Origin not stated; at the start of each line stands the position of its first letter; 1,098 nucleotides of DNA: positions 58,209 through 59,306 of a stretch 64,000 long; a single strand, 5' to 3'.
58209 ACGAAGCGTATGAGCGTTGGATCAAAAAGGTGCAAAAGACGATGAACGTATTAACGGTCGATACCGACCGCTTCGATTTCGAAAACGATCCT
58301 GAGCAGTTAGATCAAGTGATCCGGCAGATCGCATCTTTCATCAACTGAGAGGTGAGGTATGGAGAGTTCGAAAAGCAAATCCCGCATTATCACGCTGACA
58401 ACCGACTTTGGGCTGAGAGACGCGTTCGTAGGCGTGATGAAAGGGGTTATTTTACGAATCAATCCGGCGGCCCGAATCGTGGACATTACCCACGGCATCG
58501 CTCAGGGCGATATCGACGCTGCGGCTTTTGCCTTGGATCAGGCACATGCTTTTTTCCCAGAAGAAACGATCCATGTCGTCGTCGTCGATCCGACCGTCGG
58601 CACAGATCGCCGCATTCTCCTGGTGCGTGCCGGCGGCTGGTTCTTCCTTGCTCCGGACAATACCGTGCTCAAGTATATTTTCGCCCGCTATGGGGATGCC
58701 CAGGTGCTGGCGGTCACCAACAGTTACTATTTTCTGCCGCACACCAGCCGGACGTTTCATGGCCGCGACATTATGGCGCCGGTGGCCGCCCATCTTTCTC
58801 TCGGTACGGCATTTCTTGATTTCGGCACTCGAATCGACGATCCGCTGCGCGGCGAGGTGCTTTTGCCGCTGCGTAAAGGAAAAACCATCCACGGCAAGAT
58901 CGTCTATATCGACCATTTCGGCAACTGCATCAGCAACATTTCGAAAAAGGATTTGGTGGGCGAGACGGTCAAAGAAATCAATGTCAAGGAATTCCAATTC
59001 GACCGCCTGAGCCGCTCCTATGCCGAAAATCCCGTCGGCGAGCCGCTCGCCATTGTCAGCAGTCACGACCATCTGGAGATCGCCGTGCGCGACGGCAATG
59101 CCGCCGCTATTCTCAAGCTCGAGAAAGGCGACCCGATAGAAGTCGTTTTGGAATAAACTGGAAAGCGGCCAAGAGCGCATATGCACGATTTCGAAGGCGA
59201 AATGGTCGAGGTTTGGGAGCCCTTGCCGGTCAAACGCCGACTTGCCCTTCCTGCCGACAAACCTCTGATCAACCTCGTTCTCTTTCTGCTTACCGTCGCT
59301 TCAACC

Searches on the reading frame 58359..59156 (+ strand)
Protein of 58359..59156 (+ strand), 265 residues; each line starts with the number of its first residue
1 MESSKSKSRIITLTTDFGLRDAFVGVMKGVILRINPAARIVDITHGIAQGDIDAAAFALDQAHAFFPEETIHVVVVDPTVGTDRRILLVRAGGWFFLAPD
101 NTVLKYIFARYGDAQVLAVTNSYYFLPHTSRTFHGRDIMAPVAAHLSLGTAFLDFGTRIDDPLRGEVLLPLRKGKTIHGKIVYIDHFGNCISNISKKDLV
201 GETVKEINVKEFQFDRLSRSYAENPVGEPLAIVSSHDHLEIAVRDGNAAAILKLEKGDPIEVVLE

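Call 49: search_protein_families(library=ncbifam, proteins=[window:58359-59156:+], max_evalue=0.00001)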
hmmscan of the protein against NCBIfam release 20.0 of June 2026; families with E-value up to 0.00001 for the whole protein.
window:58359-59156:+ (265 aa): 3 families
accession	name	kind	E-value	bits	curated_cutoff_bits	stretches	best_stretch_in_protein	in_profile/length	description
NF058624.1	RSAMHdlseTHET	equivalog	1.6e-53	181.9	350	1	13-262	5-249/250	(R)-S-adenosyl-L-methionine hydrolase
NF053629.1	RSAMPyrc0463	equivalog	1e-50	172.7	470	1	10-264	1-255/256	(R)-S-adenosyl-L-methionine hydrolase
TIGR04507.1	fluorinase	equivalog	2.5e-16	59.9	400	2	91-204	100-217/286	adenosyl-fluoride synthase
